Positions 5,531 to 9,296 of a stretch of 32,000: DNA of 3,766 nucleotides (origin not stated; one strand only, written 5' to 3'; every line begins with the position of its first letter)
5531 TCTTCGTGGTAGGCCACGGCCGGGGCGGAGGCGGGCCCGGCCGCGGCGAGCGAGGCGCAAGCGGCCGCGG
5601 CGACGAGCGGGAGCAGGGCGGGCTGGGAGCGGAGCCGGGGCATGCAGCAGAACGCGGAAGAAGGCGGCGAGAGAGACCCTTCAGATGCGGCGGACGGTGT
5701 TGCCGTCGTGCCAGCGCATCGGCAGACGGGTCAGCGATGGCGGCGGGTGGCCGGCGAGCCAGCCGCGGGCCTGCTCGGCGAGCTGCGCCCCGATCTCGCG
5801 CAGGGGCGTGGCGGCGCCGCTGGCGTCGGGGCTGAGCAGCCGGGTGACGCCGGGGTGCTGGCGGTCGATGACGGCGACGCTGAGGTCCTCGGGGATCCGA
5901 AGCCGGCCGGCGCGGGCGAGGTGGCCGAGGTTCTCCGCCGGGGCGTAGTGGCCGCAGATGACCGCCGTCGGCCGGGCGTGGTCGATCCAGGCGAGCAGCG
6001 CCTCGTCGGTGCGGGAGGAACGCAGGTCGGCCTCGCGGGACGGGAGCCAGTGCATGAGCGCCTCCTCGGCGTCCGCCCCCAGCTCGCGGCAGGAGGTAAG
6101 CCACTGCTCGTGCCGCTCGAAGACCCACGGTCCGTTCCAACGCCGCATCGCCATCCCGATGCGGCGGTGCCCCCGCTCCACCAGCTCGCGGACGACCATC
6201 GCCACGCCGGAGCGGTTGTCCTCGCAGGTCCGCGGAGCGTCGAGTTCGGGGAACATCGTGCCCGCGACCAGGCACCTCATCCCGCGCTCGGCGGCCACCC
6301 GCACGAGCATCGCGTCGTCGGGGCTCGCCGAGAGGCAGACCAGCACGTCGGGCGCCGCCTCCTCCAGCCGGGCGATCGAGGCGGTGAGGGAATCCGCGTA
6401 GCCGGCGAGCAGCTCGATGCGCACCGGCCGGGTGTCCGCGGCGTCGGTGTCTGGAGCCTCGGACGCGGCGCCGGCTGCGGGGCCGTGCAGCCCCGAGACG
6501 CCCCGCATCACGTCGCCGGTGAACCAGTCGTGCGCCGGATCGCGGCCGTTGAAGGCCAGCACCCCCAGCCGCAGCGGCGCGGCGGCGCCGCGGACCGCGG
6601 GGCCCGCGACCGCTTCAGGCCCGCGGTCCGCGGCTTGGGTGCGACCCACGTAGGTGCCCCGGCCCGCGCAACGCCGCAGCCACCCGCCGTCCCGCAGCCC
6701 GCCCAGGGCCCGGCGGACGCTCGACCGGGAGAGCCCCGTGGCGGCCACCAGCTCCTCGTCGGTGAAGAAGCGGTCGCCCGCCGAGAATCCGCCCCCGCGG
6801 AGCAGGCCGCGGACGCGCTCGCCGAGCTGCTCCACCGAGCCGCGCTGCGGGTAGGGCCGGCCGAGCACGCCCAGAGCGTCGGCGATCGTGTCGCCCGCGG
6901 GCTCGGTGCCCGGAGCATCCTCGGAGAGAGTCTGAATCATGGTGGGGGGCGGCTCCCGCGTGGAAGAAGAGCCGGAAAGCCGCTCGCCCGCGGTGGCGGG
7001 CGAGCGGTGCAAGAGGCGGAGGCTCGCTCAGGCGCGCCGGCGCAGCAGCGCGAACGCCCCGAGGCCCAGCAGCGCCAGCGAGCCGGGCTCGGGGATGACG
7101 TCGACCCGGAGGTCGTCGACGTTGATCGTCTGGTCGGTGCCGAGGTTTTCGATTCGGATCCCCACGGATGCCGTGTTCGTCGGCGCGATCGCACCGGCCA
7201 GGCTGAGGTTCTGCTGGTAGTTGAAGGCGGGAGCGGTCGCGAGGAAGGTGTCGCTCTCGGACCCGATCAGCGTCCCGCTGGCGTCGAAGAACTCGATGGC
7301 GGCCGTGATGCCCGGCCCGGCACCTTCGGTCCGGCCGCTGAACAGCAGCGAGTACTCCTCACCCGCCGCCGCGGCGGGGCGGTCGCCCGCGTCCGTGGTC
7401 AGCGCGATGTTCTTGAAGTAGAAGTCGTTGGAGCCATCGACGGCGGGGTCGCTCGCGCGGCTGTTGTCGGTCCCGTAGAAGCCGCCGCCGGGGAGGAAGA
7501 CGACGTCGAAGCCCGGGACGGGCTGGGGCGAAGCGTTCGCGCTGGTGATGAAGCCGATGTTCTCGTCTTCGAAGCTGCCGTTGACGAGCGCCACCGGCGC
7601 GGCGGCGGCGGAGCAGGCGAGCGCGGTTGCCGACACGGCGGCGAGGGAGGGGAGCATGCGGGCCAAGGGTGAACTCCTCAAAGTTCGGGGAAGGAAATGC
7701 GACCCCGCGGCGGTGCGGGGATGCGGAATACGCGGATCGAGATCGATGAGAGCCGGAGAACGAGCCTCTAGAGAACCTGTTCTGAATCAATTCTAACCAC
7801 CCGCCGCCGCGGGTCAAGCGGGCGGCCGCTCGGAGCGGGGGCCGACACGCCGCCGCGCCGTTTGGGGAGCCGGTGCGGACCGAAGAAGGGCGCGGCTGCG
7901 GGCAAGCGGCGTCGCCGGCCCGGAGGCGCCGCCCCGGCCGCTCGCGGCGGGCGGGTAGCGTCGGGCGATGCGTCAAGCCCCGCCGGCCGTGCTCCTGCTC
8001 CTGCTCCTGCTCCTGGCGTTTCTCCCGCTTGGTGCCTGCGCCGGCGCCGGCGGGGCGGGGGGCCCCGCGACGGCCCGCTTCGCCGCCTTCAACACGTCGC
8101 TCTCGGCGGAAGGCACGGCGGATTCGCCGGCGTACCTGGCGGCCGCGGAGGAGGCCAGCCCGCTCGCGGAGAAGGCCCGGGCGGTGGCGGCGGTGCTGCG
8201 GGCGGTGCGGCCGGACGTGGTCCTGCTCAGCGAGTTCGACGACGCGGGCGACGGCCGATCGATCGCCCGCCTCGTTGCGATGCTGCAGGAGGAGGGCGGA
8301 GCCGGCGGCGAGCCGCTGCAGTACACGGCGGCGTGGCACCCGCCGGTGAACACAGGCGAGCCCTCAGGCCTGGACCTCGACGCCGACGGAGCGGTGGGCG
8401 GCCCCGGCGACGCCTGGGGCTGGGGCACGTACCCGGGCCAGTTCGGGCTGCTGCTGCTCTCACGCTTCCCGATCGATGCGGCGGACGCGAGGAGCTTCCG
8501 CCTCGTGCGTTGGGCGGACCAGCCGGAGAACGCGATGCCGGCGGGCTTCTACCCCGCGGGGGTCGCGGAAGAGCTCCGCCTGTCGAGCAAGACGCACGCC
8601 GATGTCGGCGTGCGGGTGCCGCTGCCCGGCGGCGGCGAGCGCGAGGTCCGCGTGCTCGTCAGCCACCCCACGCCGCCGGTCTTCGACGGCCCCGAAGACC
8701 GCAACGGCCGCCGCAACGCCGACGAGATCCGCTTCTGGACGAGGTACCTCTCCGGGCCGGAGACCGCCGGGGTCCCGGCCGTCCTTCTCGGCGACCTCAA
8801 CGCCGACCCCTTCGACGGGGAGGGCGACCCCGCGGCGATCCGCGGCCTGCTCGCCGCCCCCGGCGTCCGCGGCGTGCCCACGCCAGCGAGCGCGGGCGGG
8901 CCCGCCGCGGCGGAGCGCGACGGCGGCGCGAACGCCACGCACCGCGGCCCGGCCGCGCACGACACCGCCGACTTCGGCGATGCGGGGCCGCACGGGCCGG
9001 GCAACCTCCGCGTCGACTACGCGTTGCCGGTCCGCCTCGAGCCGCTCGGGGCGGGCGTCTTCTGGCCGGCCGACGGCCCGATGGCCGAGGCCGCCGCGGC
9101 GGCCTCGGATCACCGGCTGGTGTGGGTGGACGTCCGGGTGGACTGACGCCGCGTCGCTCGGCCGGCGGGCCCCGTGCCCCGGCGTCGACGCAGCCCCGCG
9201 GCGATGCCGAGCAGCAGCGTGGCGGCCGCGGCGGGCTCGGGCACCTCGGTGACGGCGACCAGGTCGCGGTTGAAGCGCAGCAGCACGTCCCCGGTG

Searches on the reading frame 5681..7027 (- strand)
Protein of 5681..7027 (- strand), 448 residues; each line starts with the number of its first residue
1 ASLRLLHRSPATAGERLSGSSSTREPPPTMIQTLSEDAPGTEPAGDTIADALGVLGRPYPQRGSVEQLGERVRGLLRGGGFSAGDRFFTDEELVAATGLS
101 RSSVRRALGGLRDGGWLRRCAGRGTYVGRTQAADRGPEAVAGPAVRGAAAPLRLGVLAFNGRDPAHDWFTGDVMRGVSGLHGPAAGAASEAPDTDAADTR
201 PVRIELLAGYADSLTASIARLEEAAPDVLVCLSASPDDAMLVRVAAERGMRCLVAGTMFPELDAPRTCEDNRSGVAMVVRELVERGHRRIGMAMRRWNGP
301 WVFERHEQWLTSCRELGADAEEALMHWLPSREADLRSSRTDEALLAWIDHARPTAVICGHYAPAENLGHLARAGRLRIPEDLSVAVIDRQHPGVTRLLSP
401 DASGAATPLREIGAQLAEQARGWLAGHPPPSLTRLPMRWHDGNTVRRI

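Call 55: search_protein_families(library=pfam, proteins=[window:5681-7027:-], max_evalue=0.00001)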
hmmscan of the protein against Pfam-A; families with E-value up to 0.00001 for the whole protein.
window:5681-7027:- (448 aa): 3 families
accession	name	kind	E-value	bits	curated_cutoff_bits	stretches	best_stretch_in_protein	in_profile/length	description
PF13377.12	Peripla_BP_3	-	2.1e-18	67.4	26.5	1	279-444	1-166/167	Periplasmic binding protein-like domain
PF00392.27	GntR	-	5e-09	36.1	27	1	66-127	3-64/64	Bacterial regulatory proteins, gntR family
PF00532.27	Peripla_BP_1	-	5.9e-06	26.4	22.2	1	210-419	42-256/281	Periplasmic binding proteins and sugar binding domain of LacI family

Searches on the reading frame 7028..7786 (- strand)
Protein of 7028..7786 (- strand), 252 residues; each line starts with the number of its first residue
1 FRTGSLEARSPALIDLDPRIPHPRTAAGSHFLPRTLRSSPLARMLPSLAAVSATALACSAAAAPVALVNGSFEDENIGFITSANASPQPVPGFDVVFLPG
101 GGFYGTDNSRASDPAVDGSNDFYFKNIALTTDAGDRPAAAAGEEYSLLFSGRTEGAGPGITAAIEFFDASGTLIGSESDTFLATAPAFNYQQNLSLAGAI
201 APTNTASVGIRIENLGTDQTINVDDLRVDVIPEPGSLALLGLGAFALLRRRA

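Call 55: search_protein_families(library=pfam, proteins=[window:7028-7786:-], max_evalue=0.00001)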
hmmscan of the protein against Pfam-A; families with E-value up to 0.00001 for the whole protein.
window:7028-7786:- (252 aa): 1 family
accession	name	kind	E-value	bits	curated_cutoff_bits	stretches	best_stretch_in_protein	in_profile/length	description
PF07589.16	PEP-CTERM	-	3.1e-06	27.5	20.7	1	231-251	2-23/24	PEP-CTERM motif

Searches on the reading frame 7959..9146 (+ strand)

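Call 55: search_protein_families(library=pfam, proteins=[window:7959-9146:+], max_evalue=0.00001)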
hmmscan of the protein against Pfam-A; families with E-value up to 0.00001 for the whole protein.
window:7959-9146:+ (395 aa): 1 family
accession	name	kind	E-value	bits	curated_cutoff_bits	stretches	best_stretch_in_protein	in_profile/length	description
PF03372.29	Exo_endo_phos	-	6e-18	65.8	24.5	1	69-385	15-225/225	Endonuclease/Exonuclease/phosphatase family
